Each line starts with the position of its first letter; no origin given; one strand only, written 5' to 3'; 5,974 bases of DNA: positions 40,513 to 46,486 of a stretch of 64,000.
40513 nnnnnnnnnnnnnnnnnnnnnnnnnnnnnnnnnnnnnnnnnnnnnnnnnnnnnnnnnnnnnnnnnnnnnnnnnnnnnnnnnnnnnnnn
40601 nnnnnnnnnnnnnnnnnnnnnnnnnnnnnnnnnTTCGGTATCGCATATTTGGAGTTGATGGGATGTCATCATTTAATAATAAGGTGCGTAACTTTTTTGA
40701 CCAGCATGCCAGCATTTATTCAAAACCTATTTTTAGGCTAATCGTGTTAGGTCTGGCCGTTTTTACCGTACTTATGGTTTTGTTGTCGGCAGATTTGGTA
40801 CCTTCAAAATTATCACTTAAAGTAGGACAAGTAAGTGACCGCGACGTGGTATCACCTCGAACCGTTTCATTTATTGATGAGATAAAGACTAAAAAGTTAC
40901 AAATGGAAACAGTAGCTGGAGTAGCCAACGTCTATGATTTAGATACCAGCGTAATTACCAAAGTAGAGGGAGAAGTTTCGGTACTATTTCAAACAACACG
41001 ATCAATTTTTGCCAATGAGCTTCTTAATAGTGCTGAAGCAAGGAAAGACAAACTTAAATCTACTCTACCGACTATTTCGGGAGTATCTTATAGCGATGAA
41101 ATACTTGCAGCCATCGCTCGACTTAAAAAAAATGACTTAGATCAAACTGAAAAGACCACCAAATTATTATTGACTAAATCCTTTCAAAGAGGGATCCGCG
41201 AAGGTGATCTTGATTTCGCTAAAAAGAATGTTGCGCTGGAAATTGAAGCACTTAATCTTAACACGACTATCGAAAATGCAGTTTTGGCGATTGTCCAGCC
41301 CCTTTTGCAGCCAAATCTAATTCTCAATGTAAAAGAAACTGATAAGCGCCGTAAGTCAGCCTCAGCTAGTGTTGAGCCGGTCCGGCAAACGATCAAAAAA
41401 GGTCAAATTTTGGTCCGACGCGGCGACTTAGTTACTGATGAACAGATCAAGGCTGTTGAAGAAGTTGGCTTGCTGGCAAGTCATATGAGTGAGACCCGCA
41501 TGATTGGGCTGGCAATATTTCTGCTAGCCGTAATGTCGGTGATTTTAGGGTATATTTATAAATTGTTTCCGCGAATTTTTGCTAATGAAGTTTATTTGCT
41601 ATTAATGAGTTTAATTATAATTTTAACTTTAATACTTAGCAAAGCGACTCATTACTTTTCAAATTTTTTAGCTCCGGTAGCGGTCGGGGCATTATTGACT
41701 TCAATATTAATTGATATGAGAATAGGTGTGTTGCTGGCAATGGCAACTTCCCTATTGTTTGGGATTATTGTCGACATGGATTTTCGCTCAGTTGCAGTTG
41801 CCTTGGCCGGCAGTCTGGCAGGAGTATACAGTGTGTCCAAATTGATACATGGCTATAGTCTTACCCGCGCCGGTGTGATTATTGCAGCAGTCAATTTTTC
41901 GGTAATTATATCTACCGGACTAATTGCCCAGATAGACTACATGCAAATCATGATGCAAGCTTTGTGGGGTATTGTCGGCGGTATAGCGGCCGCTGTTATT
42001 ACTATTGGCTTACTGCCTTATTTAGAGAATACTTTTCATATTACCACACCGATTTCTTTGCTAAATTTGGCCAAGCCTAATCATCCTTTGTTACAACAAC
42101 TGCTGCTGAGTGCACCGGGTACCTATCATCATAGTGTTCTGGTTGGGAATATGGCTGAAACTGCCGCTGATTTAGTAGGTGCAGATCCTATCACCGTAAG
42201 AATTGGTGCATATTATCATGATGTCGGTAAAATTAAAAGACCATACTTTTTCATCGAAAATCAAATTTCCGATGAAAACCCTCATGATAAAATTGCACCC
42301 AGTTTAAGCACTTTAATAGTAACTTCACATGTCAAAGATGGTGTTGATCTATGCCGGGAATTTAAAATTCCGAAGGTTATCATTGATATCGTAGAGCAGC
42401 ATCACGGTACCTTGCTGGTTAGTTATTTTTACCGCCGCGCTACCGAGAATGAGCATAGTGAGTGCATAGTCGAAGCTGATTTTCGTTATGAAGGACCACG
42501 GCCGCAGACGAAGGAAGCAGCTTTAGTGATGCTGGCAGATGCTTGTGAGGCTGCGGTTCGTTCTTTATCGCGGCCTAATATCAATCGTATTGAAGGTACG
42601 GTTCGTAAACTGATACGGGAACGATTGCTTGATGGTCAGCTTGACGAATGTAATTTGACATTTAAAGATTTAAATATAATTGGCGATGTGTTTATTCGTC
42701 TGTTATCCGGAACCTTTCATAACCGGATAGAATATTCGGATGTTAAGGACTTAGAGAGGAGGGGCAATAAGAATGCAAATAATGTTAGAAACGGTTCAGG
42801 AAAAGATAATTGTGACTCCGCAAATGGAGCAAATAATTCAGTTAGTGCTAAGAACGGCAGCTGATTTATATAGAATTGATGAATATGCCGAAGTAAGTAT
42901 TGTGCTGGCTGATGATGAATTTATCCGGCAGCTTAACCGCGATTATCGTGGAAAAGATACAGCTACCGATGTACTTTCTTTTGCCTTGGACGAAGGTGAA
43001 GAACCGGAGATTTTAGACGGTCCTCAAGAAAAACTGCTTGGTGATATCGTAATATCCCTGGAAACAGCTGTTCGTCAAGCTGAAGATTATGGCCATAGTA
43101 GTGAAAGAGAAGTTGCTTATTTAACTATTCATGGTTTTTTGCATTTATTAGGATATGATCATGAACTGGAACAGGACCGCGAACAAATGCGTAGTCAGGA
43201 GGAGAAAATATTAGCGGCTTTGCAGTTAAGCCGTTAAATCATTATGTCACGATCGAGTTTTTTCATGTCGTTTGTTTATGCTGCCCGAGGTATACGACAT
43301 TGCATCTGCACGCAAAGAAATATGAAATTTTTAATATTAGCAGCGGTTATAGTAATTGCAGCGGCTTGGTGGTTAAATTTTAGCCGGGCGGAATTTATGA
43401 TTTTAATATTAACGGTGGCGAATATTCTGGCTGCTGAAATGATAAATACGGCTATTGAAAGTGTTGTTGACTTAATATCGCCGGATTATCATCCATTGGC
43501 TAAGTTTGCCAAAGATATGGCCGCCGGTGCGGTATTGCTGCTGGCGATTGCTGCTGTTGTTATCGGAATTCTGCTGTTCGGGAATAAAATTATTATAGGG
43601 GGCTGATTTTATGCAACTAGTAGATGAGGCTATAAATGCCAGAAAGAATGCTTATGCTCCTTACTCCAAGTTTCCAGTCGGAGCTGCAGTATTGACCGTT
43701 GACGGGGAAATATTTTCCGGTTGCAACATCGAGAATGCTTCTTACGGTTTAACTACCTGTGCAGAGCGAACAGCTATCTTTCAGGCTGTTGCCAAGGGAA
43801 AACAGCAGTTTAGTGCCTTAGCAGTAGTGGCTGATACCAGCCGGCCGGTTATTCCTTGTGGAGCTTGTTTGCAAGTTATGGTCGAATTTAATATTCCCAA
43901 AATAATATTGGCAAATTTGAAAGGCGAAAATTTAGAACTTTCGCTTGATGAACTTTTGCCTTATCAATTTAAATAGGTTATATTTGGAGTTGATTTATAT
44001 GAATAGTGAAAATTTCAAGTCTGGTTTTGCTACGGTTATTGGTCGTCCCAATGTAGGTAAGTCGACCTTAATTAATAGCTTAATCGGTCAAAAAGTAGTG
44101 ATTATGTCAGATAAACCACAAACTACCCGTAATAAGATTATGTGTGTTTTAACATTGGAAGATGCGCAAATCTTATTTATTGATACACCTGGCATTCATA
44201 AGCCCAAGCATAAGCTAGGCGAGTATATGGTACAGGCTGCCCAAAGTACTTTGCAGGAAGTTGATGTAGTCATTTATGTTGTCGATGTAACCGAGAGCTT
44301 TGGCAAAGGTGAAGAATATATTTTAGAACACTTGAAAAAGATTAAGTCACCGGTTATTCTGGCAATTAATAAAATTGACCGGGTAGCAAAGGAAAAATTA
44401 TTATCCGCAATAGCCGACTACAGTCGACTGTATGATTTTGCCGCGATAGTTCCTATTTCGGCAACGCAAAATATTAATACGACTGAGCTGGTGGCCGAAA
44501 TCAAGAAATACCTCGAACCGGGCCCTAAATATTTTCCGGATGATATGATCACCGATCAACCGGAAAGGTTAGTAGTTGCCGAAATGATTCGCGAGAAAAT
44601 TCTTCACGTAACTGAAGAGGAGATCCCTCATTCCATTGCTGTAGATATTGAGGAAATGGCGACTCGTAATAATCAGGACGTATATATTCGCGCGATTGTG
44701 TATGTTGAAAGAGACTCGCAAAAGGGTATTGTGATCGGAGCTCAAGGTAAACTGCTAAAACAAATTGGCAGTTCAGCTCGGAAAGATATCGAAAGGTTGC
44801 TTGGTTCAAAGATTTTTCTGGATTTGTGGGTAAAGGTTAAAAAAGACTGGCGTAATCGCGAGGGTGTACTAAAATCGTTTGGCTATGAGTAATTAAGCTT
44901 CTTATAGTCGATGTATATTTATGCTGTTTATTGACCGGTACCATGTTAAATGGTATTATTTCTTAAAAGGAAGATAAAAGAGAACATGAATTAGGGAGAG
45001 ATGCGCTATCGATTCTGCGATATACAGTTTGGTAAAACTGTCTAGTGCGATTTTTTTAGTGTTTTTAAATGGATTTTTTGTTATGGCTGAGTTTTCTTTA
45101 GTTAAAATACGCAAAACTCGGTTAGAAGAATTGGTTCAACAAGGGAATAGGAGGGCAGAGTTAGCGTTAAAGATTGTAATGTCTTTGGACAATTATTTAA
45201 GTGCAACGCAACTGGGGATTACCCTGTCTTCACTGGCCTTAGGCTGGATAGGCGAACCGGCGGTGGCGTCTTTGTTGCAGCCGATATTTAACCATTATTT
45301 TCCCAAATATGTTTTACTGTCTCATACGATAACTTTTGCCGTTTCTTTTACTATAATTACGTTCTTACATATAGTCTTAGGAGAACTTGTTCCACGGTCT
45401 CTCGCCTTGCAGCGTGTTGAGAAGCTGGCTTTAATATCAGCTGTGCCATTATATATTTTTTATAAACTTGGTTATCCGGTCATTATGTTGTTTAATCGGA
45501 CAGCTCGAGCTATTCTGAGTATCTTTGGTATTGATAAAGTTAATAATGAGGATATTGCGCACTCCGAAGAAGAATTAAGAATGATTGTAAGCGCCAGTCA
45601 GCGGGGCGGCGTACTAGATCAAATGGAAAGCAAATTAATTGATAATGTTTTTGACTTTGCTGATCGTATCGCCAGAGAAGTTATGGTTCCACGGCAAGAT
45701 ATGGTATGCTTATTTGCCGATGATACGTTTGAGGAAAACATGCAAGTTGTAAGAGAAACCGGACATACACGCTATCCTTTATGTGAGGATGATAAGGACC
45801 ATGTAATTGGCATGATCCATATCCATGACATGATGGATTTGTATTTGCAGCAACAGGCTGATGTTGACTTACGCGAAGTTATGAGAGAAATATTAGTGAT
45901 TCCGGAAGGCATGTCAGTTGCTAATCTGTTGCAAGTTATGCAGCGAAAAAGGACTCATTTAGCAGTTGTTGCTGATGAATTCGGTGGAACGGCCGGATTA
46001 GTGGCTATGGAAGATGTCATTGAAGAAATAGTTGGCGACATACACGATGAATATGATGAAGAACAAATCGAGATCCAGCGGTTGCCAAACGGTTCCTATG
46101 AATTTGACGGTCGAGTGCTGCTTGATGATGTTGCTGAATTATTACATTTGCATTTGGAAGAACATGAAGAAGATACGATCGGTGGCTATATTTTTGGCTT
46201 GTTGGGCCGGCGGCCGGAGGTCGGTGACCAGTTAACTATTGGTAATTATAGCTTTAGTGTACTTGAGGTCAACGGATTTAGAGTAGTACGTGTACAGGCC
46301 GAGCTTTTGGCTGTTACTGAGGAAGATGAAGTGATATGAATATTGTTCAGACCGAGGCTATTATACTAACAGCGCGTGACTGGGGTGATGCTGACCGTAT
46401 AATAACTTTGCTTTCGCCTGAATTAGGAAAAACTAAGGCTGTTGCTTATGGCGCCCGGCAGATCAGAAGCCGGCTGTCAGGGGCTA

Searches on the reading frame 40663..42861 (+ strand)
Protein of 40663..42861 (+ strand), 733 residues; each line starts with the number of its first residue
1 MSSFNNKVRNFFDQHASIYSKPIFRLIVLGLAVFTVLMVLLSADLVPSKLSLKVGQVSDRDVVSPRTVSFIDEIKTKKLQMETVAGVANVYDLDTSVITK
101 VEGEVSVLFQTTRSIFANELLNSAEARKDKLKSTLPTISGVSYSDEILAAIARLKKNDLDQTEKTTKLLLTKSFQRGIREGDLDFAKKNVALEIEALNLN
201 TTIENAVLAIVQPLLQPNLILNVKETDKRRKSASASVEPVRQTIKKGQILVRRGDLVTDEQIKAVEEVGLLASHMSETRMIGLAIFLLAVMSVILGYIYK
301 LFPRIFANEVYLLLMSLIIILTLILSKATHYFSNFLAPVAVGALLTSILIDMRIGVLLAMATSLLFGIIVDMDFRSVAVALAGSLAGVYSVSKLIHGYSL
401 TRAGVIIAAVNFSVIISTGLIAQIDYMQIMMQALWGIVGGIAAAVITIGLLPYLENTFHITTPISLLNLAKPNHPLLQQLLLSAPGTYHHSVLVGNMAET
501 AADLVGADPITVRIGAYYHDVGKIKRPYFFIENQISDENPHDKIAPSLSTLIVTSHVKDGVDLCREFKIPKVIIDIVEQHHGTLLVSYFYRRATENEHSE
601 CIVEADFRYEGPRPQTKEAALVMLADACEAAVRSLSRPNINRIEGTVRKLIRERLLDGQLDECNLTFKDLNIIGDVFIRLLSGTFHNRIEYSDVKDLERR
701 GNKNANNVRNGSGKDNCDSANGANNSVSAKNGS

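Call 21: search_protein_families(library=pfam, proteins=[window:40663-42861:+])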
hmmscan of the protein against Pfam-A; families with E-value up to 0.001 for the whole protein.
window:40663-42861:+ (733 aa): 3 families
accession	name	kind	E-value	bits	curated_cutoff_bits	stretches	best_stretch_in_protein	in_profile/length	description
PF07697.16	7TMR-HDED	-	4.4e-45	154.8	27.6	1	53-271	1-223/224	7TM-HD extracellular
PF07698.17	7TM-7TMR_HD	-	7.5e-36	124.3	29.4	1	279-462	3-190/190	7TM receptor with intracellular HD hydrolase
PF01966.28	HD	-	8.5e-18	65.2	22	1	487-630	1-115/116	HD domain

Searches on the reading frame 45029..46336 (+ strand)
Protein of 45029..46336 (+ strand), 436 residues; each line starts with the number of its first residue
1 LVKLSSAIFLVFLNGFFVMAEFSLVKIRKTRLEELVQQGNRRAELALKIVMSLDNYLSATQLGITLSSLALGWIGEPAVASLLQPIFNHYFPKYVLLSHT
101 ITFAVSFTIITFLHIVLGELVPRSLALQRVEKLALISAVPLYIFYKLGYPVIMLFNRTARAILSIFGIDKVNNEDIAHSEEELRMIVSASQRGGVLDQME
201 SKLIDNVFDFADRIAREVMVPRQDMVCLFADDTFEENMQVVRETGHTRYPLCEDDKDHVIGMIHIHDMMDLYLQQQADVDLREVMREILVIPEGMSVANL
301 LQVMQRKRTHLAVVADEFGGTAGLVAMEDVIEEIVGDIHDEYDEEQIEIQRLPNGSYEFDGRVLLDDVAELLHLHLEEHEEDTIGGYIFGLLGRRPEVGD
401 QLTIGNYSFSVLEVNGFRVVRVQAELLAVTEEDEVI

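Call 21: search_protein_families(library=pfam, proteins=[window:45029-46336:+])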
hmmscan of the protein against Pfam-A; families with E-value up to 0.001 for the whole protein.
window:45029-46336:+ (436 aa): 3 families
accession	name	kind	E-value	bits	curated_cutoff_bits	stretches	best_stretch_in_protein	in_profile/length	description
PF01595.25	CNNM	-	3e-53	180.6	28.4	1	7-199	3-180/181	Cyclin M transmembrane N-terminal domain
PF03471.22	CorC_HlyC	-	1.8e-21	76.4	27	1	351-426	2-79/81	Transporter associated domain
PF00571.33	CBS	-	6.6e-17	62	24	2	282-335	2-56/57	CBS domain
